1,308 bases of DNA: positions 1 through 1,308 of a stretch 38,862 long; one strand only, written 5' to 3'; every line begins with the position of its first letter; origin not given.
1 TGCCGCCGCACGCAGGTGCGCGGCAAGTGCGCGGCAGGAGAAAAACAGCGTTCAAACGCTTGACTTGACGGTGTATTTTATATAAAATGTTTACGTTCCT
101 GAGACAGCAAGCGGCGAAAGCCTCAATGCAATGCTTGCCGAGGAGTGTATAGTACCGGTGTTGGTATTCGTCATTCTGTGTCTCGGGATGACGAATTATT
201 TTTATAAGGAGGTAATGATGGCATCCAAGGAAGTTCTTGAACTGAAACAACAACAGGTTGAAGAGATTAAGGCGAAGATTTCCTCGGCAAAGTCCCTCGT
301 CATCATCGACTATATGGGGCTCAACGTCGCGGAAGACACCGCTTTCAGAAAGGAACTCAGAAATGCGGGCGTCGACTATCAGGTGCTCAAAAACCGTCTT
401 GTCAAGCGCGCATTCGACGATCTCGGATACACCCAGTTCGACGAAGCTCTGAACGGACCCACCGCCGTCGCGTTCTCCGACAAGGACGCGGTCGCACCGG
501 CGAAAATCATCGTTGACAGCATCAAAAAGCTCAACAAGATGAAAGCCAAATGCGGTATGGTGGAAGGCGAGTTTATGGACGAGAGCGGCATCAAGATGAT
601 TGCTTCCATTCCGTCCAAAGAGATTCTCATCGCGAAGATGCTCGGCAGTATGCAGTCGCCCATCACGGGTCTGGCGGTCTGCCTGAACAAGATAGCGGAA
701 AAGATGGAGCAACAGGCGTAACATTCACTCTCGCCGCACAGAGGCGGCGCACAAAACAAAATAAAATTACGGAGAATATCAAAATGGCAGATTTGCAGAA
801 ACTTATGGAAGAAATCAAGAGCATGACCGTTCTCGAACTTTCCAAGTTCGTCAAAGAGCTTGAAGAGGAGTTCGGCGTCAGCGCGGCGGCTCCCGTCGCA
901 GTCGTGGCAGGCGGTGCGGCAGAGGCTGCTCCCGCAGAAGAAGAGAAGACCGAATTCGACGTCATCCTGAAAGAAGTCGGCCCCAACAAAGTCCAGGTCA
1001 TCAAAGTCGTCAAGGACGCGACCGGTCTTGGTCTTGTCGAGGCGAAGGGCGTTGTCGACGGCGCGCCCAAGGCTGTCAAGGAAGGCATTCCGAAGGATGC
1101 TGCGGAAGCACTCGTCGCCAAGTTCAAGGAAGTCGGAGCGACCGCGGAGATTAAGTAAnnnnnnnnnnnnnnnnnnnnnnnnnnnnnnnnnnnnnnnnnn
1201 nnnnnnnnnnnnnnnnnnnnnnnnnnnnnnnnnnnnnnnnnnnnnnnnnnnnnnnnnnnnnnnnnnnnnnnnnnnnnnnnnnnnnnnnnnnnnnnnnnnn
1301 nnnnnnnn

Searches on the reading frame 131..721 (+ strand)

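Call 48: search_protein_families(library=pfam, proteins=[window:131-721:+], max_evalue=0.0001)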
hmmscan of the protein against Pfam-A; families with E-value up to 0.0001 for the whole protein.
window:131-721:+ (196 aa): 1 family
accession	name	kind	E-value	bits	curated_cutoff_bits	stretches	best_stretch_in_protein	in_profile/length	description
PF00466.25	Ribosomal_L10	-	1.5e-26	92.8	22.8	1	37-130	4-98/100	Ribosomal protein L10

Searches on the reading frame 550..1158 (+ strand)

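Call 72: search_protein_families(library=pfam, proteins=[window:550-1158:+], max_evalue=0.0001)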
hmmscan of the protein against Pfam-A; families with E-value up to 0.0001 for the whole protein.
window:550-1158:+ (202 aa): 2 families
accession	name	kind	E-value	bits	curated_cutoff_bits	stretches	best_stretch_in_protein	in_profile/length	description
PF00542.24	Ribosomal_L12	-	1.9e-25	89.4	25.9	1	136-202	1-67/67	Ribosomal protein L7/L12 C-terminal domain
PF16320.10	Ribosomal_L12_N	-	5.9e-19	68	25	1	83-127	3-47/48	Ribosomal protein L7/L12 dimerisation domain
